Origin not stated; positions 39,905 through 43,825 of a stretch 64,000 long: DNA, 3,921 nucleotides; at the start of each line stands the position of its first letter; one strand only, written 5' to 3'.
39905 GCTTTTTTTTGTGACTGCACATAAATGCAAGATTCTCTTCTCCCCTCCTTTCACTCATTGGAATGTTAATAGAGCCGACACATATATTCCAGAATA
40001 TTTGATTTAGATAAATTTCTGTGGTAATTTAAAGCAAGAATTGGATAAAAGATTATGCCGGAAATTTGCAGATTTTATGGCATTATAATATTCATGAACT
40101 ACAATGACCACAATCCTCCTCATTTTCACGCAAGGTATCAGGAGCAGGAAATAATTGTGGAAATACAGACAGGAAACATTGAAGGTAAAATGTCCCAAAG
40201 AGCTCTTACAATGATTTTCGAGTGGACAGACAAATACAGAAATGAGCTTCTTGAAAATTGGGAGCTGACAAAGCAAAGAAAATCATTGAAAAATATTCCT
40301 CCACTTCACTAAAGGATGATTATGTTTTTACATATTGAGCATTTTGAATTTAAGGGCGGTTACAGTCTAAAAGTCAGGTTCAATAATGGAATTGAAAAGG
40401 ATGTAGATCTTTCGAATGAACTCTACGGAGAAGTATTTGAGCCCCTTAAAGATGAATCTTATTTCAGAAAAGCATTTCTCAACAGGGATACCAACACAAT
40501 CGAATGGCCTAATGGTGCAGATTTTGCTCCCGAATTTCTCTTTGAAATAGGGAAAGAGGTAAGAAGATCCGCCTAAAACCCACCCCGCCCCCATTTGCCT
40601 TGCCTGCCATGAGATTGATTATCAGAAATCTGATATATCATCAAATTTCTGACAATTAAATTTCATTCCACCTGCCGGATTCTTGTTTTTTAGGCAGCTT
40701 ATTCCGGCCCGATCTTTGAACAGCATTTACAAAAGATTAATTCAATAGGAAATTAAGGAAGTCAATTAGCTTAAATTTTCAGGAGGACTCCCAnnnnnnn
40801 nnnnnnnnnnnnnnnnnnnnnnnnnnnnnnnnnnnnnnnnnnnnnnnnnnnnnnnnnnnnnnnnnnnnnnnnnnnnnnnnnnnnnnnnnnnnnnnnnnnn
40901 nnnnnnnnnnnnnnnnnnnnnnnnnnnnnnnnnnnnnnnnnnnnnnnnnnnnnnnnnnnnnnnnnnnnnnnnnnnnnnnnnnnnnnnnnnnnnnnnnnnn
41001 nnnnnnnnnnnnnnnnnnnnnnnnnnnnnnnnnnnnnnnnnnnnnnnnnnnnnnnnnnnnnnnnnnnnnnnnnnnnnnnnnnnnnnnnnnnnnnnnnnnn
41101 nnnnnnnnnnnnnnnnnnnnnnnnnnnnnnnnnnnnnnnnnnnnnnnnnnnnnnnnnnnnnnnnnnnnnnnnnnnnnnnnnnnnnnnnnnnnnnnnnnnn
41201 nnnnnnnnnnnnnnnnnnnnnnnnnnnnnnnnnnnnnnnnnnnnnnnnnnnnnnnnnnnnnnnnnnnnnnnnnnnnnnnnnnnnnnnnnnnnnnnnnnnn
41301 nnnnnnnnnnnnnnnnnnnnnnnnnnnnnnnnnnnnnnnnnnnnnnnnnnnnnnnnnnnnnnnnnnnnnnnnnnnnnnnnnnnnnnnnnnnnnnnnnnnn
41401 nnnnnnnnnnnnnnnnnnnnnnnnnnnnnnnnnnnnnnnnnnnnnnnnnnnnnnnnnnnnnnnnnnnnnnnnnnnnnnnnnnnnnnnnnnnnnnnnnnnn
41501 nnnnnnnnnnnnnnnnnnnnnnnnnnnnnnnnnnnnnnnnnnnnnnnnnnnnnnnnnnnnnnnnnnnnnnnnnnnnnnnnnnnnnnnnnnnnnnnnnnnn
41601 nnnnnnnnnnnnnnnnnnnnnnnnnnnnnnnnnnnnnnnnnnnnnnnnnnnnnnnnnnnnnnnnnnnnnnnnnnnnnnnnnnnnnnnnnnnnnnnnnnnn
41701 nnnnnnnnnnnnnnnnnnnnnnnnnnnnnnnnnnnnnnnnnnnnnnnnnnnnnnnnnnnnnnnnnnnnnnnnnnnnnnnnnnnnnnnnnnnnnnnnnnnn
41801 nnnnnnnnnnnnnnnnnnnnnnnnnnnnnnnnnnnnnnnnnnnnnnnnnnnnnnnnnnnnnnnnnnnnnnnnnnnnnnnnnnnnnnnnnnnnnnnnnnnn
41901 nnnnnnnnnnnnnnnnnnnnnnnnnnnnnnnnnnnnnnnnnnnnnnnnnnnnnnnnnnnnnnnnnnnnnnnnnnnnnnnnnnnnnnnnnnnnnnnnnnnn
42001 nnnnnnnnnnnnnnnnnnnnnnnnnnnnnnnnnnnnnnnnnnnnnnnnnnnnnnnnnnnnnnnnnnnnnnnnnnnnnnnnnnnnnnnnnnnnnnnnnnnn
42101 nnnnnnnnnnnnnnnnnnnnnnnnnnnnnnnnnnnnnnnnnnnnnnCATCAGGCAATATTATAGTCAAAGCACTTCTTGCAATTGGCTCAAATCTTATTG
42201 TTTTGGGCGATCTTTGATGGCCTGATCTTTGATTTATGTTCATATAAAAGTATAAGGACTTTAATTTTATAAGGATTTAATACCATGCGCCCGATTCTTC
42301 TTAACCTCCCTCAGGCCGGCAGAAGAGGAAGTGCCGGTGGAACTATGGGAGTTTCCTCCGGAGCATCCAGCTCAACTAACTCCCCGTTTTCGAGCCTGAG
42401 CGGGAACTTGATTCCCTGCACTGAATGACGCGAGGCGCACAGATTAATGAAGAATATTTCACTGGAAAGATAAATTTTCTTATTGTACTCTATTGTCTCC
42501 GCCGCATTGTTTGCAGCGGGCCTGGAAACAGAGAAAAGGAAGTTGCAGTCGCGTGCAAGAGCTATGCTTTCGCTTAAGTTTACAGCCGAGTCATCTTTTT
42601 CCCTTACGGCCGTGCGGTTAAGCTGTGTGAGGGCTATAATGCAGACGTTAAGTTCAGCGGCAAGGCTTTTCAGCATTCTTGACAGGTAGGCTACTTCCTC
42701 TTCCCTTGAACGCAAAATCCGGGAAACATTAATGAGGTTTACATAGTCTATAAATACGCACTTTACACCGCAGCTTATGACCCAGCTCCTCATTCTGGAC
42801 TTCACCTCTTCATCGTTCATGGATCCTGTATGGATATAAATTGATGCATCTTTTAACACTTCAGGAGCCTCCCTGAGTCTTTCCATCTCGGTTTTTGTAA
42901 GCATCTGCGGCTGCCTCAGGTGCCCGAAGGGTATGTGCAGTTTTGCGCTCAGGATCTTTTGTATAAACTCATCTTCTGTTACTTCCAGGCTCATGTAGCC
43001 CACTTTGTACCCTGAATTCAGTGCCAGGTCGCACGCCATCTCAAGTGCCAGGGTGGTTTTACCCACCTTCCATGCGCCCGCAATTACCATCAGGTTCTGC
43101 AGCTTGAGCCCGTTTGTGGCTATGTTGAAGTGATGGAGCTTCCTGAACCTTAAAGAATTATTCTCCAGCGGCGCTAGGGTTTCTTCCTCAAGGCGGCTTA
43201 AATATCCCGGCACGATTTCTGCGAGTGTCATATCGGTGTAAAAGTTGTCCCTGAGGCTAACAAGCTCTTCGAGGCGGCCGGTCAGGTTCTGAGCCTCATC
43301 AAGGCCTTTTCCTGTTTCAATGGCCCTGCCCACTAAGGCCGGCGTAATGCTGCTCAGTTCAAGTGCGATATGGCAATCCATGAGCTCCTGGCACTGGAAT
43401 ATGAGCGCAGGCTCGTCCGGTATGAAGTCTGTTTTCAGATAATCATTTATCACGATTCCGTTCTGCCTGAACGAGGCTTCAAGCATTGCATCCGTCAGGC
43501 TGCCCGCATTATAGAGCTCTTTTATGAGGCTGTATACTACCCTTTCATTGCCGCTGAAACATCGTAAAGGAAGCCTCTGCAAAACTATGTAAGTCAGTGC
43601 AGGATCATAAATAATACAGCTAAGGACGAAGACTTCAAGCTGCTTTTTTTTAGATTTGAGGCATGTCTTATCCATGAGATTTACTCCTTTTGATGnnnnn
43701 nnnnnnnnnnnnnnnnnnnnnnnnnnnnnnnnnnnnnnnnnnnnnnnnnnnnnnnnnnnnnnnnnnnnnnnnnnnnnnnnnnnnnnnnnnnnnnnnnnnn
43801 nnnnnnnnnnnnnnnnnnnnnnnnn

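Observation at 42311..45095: Orphan lambda-like replication module with iteron-like repeats inside the initiator gene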

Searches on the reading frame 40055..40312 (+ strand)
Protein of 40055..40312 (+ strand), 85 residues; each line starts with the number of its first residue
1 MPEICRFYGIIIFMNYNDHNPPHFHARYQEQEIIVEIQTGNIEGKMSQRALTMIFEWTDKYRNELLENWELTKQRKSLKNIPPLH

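Call 11: search_protein_families(library=pfam, proteins=[window:40055-40312:+], max_evalue=0.001)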
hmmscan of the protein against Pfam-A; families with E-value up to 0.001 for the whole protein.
window:40055-40312:+ (85 aa): 1 family
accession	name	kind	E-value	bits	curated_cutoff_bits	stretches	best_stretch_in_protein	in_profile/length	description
PF13711.11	DUF4160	-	8.3e-20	71.2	23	1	9-70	1-65/65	Domain of unknown function (DUF4160)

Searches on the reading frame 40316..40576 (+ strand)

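Call 11: search_protein_families(library=pfam, proteins=[window:40316-40576:+], max_evalue=0.001)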
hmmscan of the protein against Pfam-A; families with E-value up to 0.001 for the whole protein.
window:40316-40576:+ (86 aa): 1 family
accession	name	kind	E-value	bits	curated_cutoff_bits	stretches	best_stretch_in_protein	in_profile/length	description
PF10387.14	DUF2442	-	8.9e-12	45.5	23.9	1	10-78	4-69/72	Protein of unknown function (DUF2442)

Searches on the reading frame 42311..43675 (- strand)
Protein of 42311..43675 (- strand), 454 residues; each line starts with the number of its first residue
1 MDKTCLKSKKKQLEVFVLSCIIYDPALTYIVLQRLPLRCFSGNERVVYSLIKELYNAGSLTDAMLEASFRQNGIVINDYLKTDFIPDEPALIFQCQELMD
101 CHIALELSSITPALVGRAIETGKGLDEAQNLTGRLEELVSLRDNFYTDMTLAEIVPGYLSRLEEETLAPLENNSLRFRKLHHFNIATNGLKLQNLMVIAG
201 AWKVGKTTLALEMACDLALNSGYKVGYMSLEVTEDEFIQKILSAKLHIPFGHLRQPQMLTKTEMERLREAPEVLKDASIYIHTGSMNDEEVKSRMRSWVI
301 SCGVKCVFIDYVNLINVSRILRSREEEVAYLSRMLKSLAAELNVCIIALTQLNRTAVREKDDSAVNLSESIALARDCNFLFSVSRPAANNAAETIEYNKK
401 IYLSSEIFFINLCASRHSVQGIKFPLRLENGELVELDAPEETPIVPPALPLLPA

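Call 4: search_protein_families(library=pfam, proteins=[window:42311-43675:-], max_evalue=0.1)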
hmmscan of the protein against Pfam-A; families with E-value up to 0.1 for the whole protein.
window:42311-43675:- (454 aa): 7 families
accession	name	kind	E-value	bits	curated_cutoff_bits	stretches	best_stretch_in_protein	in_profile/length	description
PF03796.21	DnaB_C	-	1.1e-40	140.1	27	1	180-394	6-222/255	DnaB-like helicase C terminal domain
PF06745.19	ATPase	-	7.1e-08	32.5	26.6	1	185-337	11-153/231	KaiC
PF13481.12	AAA_25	-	1.8e-05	24.9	27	1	191-349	31-187/195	AAA domain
PF13173.12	AAA_14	-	0.00088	19.7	27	1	194-238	3-45/129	AAA domain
PF20720.3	nSTAND3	-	0.004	17.3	27.2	1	182-228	6-51/155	Novel STAND NTPase 3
PF13401.12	AAA_22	-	0.027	15.2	27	0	193-251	5-64/130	AAA domain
PF01656.29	CbiA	-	0.08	13.3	25.4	0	197-225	3-30/125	CobQ/CobB/MinD/ParA nucleotide binding domain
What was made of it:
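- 42311..43675 (-): DnaB-family replicative helicase, 454 aa, encoded by the element itself. Pfam DnaB_C at 1.1e-40 (call 4).
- Phage_rep_O scores above Pfam's gathering cut-off and DnaB_C scores 1e-40 (call 4).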

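Call 5: search_protein_families(library=phrogs, proteins=[window:42311-43675:-], max_evalue=0.01)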
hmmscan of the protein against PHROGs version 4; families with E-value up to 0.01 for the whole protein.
window:42311-43675:- (454 aa): 6 families
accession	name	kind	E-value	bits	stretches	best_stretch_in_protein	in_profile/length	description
phrog_19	-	DNA, RNA and nucleotide metabolism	8e-53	181.2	1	12-421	162-564/621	DnaB-like replicative helicase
phrog_239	-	DNA, RNA and nucleotide metabolism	2.1e-30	107.3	1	177-390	342-560/801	DNA primase/helicase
phrog_243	-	DNA, RNA and nucleotide metabolism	1.1e-17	64.9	1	182-386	24-225/273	DnaB-like replicative helicase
phrog_11530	-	unknown function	5.7e-09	37.1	1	287-390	15-120/184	-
phrog_5482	-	unknown function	2.1e-05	24.5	1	174-394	31-257/341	-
phrog_3123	-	unknown function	0.00011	21.9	1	197-389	345-542/583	-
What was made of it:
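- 42311..43675 (-): PHROG_19 'DnaB-like replicative helicase' at 8e-53 over aa 12-421 (call 5).
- On Phage_rep_O / lambda O-type initiators (Pfam PF04492; NCBIfam TIGR01610): Several PHROG 'replication initiation O-like' families match at 1e-9 to 4e-7 (call 5).
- Closest known: Phage lambda ori-lambda within gene O. Different: Lambda O recruits the host DnaB through the loader P. Here the partner is an element-encoded DnaB-like helicase, and no P-like or DnaC-like loader is present (calls 4, 5).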

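Call 15: find_homologous_proteins(query=window:42311-43675:-)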
Query window:42311-43675:- (454 aa): 7 proteins with E <= 0.001 among 8000 candidates.
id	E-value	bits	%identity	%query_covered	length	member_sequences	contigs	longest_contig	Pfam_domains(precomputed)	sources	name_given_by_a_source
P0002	5.4e-297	1002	100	100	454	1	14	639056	PF06745.20,PF03796.22,PF13481.13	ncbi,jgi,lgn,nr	ncbi:MAG: DnaB-like helicase C-terminal domain-containing protein [Bacteroidota bacterium]|jgi:repli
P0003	3.6e-197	674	68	97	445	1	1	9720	PF06745.20,PF03796.22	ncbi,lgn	ncbi:MAG: DnaB-like helicase C-terminal domain-containing protein [archaeon]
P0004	1.0e-47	181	31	96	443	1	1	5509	PF06745.20,PF03796.22,PF13481.13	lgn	-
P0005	1.0e-36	145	34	63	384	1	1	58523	PF06745.20,PF03796.22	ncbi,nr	ncbi:MAG: hypothetical protein NTX22_04460 [Ignavibacteriales bacterium]|nr:hypothetical protein [Ig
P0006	5.4e-18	83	33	46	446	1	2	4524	PF03796.22,PF00772.27,PF13481.13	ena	-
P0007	8.4e-18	83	34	42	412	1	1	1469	PF06745.20,PF03796.22,PF00772.27,PF13481.13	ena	-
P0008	5.6e-17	80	29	52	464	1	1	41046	PF03796.22,PF00772.27,PF13481.13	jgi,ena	-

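Call 16: find_encoding_contigs(protein=P0003, flank=10000)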
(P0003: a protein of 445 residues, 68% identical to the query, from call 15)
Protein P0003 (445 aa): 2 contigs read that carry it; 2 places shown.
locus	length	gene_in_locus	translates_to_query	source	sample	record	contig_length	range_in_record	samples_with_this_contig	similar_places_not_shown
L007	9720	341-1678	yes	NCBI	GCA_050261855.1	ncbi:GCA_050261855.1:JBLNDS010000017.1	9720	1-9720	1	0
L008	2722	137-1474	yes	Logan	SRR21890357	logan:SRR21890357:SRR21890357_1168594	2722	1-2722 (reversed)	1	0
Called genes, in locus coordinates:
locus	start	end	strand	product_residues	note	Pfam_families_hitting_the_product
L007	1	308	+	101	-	?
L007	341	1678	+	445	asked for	PF03796:DnaB_C, PF06745:ATPase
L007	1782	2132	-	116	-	-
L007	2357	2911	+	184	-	PF04542:Sigma70_r2, PF04545:Sigma70_r4 (weak), PF08281:Sigma70_r4_2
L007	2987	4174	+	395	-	PF03773:ArsP_1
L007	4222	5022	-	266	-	-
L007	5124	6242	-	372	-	-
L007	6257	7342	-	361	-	PF07719:TPR_2 (faint), PF13174:TPR_6 (faint), PF13181:TPR_8 (faint), PF13428:TPR_14 (faint), PF13414:TPR_11, PF13432:TPR_16 (weak), PF14559:TPR_19 (weak), PF12895:ANAPC3, +5 more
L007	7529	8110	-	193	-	-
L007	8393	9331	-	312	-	PF18962:Por_Secre_tail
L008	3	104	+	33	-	?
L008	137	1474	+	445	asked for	PF03796:DnaB_C, PF06745:ATPase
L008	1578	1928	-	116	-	-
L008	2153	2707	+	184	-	PF04542:Sigma70_r2, PF04545:Sigma70_r4 (weak), PF08281:Sigma70_r4_2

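Call 17: find_encoding_contigs(protein=P0004, flank=10000)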
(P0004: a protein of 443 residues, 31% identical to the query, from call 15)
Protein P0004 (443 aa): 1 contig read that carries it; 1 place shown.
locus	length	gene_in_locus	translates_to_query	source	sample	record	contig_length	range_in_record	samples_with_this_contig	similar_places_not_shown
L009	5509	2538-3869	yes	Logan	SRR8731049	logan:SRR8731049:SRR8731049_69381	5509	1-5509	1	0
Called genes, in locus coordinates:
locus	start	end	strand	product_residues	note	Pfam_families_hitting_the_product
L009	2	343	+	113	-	?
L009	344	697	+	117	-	-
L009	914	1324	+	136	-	-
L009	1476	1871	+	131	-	-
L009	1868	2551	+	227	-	PF13730:HTH_36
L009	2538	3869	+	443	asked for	PF13481:AAA_25 (faint), PF03796:DnaB_C, PF06745:ATPase (weak)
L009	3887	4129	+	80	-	-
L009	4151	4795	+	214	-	-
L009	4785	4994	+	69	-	-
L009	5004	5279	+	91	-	-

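Call 18: find_encoding_contigs(protein=P0005, flank=10000)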
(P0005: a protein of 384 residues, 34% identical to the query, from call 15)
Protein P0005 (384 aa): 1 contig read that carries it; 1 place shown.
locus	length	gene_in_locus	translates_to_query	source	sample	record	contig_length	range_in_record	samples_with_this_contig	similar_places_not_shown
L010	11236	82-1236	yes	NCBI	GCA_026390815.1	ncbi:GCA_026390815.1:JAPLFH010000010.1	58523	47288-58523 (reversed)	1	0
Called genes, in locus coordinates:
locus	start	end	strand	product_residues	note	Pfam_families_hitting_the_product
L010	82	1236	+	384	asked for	PF06745:ATPase (weak), PF03796:DnaB_C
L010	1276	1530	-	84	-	-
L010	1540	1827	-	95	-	-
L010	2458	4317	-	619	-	PF01541:GIY-YIG, PF27096:UvrC_M, PF02151:UVR, PF22920:UvrC_RNaseH, PF08459:UvrC_RNaseH_dom, PF14520:HHH_5 (weak)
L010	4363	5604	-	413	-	PF00483:NTP_transferase, PF24894:Hexapep_GlmU, PF25084:LbH_EIF2B, PF25087:GMPPB_C (weak), PF25247:LbH_GLGC (weak)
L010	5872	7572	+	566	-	PF17900:Peptidase_M1_N, PF01433:Peptidase_M1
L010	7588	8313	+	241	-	PF00149:Metallophos, PF12850:Metallophos_2 (faint)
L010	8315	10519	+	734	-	PF00912:Transgly, PF00905:Transpeptidase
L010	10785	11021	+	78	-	PF01541:GIY-YIG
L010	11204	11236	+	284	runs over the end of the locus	PF00494:SQS_PSY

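Call 44: find_related_loci(query=A4, collection=genome_contigs, flank=10000)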
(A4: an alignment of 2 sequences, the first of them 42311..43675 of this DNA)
Query A4 (454 aa) in genome_contigs; peptide patterns used: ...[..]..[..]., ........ (x = any residue, [..] = any of these).
342 stretches matched a pattern, but none encodes a relative of the query by tblastn (E <= 1e-3).
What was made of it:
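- On Cellular replicative helicase DnaB (NCBIfam TIGR00665 equivalog): No relative was found among 185,579 species-representative genomes (call 44).
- No relatives were found among 185,579 species representatives (call 44), so there is no sign of a conserved host function.
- Tried and rejected: The helicase alignment found no relative in genome_contigs (call 44).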

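Call 54: search_dna_similar(query=window:42311-43675:-, collection=phages, mode=protein, max_evalue=1e-10, max_rows=15)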
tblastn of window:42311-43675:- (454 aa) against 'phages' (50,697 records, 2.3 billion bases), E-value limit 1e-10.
Records with a match: 385; places in all: 385; records where one place covers at least 80% of the query: 4.
Best place of each record, by identity: <60% 385.
By first word of the organism name: Staphylococcus 107; Mycobacterium 85; Pseudomonas 41; Streptococcus 31; Bacteriophage 30; Acinetobacter 18; Escherichia 13; Mycoplasma 7; Listeria 6; Salmonella 5; and 26 more.
By host as written in the record: Mycobacterium smegmatis mc2 155 53; - 52; Staphylococcus aureus 25; Mycobacterium smegmatis mc#155 25; Pseudomonas aeruginosa 20; Staphylococcus epidermidis 11; Acinetobacter baumannii 10; Staphylococcus pseudintermedius 9; and 117 more.
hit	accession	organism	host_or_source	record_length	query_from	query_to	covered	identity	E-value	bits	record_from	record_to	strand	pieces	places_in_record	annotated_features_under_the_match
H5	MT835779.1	Bacteriophage sp.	human fecal samples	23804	14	387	82%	25.6%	4e-16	87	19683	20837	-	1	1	record has no annotation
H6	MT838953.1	Bacteriophage sp.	human fecal samples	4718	17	384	81%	26.0%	2e-18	94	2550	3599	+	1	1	record has no annotation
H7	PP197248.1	Acetoanaerobium phage ANDSL2_ph1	Acetoanaerobium noterae DSL2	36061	12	361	77%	26.0%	6e-15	84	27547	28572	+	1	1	DnaB-like replicative helicase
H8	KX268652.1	Acinetobacter phage vB_AbaS_TRS1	Acinetobacter baumannii A118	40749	32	407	83%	23.4%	7e-13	77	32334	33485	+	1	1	putative DnaB-like replicative helicase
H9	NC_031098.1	Acinetobacter phage vB_AbaS_TRS1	Acinetobacter baumannii A118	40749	32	407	83%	23.4%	7e-13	77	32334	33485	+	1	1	DnaB-like replicative helicase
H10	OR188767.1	Acinetobacter phage BUCTT20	Acinetobacter baumannii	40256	40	383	76%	25.1%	2e-11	72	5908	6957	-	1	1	replicative DNA helicase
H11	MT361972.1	Acinetobacter phage Ab11510-phi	Acinetobacter baumannii Ab11510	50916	40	383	76%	25.1%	5e-11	71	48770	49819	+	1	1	hypothetical protein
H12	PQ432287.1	Acinetobacter phage phi11547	Acinetobacter baumannii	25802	40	383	76%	25.1%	5e-11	71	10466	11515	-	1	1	hypothetical protein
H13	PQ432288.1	Acinetobacter phage phi5038-11551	Acinetobacter baumannii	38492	40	383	76%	25.1%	5e-11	71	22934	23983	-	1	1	hypothetical protein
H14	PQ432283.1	Acinetobacter phage phi4197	Acinetobacter baumannii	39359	40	383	76%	25.1%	5e-11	71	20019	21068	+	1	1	hypothetical protein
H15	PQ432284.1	Acinetobacter phage phi5013-M1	Acinetobacter baumannii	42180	40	383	76%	25.1%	5e-11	71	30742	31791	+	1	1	hypothetical protein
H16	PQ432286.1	Acinetobacter phage phi5038-11536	Acinetobacter baumannii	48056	40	383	76%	25.1%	5e-11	71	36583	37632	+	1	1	hypothetical protein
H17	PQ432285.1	Acinetobacter phage phi5013-M2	Acinetobacter baumannii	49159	40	383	76%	25.1%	5e-11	71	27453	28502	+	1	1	hypothetical protein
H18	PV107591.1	Acinetobacter phage vB_AbaS_qsb1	Acinetobacter baumannii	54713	40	383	76%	25.1%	5e-11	71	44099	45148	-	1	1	replicative DNA helicase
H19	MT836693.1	Bacteriophage sp.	human fecal samples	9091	103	386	63%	30.1%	6e-23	108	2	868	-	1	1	record has no annotation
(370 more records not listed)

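Call 63: search_solved_structures(query=window:42311-43675:-, max_evalue=0.001)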
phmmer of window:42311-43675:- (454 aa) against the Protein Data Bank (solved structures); distinct sequences matched with E-value up to 0.001: 15.
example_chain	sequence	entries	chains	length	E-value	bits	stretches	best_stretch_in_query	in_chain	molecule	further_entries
2vye_A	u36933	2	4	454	2.6e-21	79.4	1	186-381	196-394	REPLICATIVE DNA HELICASE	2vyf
2r6a_A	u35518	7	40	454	5.5e-21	78.3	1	186-380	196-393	Replicative helicase | Replicative DNA helicase DnaB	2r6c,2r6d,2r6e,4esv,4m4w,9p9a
6kza_A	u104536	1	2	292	1.1e-19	74.1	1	155-386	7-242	Replicative DNA helicase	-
7t22_A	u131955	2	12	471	1.5e-19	73.6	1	149-385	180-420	Replicative DNA helicase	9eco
6bbm_A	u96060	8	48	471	1.5e-19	73.6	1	149-385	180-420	Replicative DNA helicase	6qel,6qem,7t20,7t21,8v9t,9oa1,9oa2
9dls_A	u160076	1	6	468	1.9e-19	73.3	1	183-386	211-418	Replicative DNA helicase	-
6t66_A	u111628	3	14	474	1.9e-19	73.2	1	183-386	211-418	Replicative DNA helicase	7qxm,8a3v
2q6t_A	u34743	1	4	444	3.9e-18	68.9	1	193-385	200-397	DnaB replication fork helicase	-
4nmn_A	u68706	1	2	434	2.4e-17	66.3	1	183-387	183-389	Replicative DNA helicase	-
4a1f_A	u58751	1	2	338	1.5e-15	60.4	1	186-378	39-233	REPLICATIVE DNA HELICASE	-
4zc0_A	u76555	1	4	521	3.8e-15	59.1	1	186-378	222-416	Replicative DNA helicase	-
3bh0_A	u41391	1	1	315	1.2e-10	44.3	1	186-380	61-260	DNAB-LIKE REPLICATIVE HELICASE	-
3bgw_A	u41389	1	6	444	2.8e-10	43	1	186-380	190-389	DNAB-Like Replicative Helicase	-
8due_A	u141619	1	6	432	0.00055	22.3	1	185-393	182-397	DnaB-like replicative helicase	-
8dtp_A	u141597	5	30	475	0.0007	22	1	185-393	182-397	DnaB-like replicative helicase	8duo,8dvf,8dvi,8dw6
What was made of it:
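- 42311..43675 (-): Matches solved DnaB and SPP1 G40P chains (call 63).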

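Call 80: search_protein_families(library=padloc, proteins=[window:42311-43675:-], max_evalue=0.01)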
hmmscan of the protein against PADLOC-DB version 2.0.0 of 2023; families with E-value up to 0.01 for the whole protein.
window:42311-43675:- (454 aa): 1 family
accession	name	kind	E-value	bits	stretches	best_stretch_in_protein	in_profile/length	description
PDLC05079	PDC-S73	-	5.8e-06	23.4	1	164-237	162-234/752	-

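Call 81: search_protein_families(library=ncbifam, proteins=[window:42311-43675:-], max_evalue=0.01)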
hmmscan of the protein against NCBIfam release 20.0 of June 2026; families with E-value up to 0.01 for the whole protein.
window:42311-43675:- (454 aa): 20 families
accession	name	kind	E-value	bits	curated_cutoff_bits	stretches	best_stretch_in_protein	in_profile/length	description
TIGR00665.1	DnaB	equivalog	1.5e-41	142.6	385.25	1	9-380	4-385/435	replicative DNA helicase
TIGR03600.1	phage_DnaB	exception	2e-35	122.6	498.65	1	181-395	182-398/421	phage replicative helicase, DnaB family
NF004384.0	PRK05748.1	equivalog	4.6e-32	111.2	525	1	185-381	195-395/452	replicative DNA helicase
NF005852.0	PRK07773.1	equivalog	4.9e-32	111.1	780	1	180-369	204-395/886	replicative DNA helicase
NF006306.0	PRK08506.1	equivalog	3e-31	108.6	596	1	12-385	8-386/472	replicative DNA helicase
NF006606.0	PRK09165.1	equivalog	1.8e-27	96.1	540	1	14-368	28-407/497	replicative DNA helicase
NF004109.0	PRK05595.1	equivalog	1.4e-26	93.2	737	1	183-379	191-389/444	replicative DNA helicase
NF005424.0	PRK07004.1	equivalog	1.7e-25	89.5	834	1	186-390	206-413/460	replicative DNA helicase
NF006443.0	PRK08760.1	equivalog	2e-24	85.8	741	1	181-386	217-424/476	replicative DNA helicase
NF005369.0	PRK06904.1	equivalog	8.2e-23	80.9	809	1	185-401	215-434/474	replicative DNA helicase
NF006458.0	PRK08840.1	equivalog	3.4e-22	78.8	884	1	182-387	206-415/464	replicative DNA helicase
NF005945.0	PRK08006.1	equivalog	4.4e-22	78.5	898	1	181-385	212-420/471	replicative DNA helicase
NF040583.1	dnaB_SPI-7_type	exception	1.4e-21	77.1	655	1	147-386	149-392/434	SPI-7-type island replicative DNA helicase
NF004967.0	PRK06321.1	equivalog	1.6e-21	76.8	751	1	187-377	220-415/472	replicative DNA helicase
NF005240.0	PRK06749.1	subfamily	6.8e-18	64.7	686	1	183-364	176-360/428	replicative DNA helicase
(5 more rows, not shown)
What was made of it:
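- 42311..43675 (-): NCBIfam DnaB TIGR00665 at 142.6 bits, far below the equivalog cut-off of 385 (call 81).
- On Cellular replicative helicase DnaB (NCBIfam TIGR00665 equivalog): 142.6 bits against a cut-off of 385.25 (call 81).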
